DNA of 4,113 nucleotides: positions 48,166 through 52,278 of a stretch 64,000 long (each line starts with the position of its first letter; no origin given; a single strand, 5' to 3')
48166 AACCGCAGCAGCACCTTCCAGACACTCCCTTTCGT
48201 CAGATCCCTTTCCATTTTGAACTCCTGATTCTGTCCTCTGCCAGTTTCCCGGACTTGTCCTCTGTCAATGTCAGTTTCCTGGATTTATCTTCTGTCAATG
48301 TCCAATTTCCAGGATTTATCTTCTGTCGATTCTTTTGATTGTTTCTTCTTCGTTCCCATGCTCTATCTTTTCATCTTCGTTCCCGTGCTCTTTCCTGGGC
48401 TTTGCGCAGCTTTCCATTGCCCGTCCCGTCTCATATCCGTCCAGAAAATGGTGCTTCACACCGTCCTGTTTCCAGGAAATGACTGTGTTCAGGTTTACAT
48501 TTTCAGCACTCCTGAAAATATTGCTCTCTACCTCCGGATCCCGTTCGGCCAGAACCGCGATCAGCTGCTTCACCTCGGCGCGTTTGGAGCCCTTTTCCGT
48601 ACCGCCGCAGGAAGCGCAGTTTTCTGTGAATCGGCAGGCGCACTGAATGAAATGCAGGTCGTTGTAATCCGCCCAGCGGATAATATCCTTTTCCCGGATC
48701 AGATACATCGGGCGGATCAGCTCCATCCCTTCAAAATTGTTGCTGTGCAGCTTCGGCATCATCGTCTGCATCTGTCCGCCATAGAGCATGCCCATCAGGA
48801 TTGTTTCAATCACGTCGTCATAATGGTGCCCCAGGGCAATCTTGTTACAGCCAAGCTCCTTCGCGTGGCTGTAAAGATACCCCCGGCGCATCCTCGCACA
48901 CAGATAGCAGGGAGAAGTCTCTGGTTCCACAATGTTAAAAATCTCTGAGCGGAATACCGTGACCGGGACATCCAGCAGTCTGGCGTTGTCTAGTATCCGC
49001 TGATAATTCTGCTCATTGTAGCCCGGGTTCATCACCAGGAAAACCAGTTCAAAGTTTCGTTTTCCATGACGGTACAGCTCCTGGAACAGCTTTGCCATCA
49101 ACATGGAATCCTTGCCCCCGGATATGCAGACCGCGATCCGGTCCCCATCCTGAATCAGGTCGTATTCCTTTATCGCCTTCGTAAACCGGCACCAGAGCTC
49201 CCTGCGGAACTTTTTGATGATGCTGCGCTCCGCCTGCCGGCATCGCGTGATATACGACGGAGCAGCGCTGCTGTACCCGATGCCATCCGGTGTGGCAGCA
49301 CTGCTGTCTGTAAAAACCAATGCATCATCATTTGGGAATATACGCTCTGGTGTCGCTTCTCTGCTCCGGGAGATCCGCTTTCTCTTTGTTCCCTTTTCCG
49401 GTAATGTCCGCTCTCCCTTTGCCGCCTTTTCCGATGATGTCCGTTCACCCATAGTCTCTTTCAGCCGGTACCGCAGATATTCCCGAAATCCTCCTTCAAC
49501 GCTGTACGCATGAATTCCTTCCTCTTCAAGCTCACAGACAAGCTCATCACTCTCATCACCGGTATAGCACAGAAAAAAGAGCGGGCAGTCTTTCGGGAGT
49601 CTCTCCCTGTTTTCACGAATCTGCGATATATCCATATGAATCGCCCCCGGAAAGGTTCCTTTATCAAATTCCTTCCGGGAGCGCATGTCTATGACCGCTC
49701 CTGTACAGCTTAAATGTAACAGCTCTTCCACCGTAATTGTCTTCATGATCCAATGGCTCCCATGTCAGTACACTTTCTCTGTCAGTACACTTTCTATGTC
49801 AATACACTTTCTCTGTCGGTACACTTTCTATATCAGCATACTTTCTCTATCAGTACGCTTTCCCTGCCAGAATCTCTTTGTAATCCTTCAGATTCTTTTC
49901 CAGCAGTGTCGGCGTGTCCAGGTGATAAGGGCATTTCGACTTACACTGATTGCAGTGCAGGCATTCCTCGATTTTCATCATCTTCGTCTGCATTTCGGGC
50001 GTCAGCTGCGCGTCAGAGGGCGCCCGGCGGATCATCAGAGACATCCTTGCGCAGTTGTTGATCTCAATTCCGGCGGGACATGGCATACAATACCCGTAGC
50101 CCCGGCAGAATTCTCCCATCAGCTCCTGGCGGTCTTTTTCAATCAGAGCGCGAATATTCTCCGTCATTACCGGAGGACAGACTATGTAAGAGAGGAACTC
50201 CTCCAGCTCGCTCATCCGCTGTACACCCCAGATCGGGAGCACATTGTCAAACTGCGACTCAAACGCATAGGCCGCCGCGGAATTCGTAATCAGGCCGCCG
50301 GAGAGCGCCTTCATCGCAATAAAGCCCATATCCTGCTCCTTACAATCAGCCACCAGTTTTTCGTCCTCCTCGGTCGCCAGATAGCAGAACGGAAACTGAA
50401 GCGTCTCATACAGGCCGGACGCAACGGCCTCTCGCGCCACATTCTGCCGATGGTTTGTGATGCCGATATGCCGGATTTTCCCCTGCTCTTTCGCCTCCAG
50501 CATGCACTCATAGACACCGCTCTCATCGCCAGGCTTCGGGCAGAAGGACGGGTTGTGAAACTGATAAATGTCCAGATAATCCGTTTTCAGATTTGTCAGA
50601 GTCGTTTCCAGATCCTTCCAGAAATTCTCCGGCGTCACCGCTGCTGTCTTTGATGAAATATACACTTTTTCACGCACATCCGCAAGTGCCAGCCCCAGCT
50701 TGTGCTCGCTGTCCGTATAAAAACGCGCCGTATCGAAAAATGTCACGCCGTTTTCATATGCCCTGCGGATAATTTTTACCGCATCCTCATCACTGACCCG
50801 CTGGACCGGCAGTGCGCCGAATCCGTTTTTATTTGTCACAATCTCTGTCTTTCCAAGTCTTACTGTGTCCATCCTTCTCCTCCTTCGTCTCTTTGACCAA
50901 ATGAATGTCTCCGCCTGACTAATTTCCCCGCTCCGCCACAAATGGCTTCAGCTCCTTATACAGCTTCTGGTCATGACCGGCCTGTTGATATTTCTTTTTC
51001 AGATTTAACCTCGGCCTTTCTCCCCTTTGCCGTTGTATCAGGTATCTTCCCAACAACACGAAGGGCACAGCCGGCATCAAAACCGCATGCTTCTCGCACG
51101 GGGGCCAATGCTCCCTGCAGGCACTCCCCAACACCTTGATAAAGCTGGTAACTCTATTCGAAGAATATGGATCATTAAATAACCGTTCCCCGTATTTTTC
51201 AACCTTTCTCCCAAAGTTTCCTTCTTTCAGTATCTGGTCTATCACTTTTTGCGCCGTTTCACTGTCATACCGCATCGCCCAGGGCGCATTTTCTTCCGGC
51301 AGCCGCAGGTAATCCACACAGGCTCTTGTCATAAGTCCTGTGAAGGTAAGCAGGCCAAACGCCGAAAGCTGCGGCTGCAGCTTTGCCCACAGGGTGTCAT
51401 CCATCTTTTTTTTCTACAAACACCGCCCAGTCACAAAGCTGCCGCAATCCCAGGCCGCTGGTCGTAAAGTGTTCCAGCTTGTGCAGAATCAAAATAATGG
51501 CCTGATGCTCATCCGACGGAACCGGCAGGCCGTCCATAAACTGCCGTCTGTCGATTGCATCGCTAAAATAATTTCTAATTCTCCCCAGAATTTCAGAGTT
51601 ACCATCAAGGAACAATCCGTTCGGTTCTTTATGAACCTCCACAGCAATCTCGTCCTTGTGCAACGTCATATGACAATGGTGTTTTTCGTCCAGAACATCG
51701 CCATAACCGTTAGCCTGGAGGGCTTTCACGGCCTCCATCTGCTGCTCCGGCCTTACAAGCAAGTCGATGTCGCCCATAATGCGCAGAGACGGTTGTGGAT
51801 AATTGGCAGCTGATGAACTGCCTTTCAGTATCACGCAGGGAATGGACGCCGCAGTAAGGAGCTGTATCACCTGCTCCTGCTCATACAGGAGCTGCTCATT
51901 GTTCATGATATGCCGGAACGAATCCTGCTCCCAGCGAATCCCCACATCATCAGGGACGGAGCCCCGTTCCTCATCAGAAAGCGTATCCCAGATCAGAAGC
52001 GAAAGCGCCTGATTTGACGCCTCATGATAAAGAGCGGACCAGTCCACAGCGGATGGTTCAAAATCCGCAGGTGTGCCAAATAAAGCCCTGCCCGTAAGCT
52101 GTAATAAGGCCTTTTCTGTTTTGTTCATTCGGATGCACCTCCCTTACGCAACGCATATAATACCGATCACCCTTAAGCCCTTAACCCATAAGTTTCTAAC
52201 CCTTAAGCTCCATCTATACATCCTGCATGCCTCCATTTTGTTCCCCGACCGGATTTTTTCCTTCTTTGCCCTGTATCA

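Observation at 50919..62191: Candidate new RRE-dependent peptide system: 10-gene acidic peptide library plus kinase, nucleotidyltransferase, S26-ABC fusion and a linked surface protein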

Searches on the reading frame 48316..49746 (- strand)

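Call 3: search_protein_families(library=pfam, proteins=[window:48316-49746:-], max_evalue=0.01)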
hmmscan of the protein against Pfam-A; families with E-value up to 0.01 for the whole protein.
window:48316-49746:- (476 aa): 4 families
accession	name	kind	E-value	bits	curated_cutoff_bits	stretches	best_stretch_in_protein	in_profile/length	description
PF01171.26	ATP_bind_3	-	2.6e-16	60.3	27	1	204-368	2-165/182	PP-loop family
PF00581.25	Rhodanese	-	8.2e-10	39.5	22.2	1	7-91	3-100/102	Rhodanese-like domain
PF02540.23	NAD_synthase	-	0.0089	15.6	21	0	192-299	9-121/242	NAD synthase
PF03054.22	tRNA_Me_trans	-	0.0098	16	20.6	0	278-308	95-127/202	tRNA methyl transferase HUP domain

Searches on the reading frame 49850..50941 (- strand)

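Call 3: search_protein_families(library=pfam, proteins=[window:49850-50941:-], max_evalue=0.01)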
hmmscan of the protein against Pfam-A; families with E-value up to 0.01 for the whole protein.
window:49850-50941:- (363 aa): 3 families
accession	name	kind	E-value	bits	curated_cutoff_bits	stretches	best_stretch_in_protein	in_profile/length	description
PF00248.27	Aldo_ket_red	-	1.2e-34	120.2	24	1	47-220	14-199/291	Aldo/keto reductase family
PF13534.11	Fer4_17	-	1.7e-08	35.3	22.2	1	278-342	1-61/61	4Fe-4S dicluster domain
PF13187.11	Fer4_9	-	0.0018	18.7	27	1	279-340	2-50/52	4Fe-4S dicluster domain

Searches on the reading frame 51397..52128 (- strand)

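Call 3: search_protein_families(library=pfam, proteins=[window:51397-52128:-], max_evalue=0.01)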
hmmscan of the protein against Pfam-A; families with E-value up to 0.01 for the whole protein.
window:51397-52128:- (243 aa): 1 family
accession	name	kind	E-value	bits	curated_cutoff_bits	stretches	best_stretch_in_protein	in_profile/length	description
PF14907.12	NTP_transf_5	-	2.5e-42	145.6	31.2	1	27-241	2-215/249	Uncharacterised nucleotidyltransferase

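Call 4: search_protein_families(library=ncbifam, proteins=[window:51397-52128:-], max_evalue=0.01)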
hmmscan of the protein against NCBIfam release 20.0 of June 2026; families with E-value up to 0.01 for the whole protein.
window:51397-52128:- (243 aa): 0 families
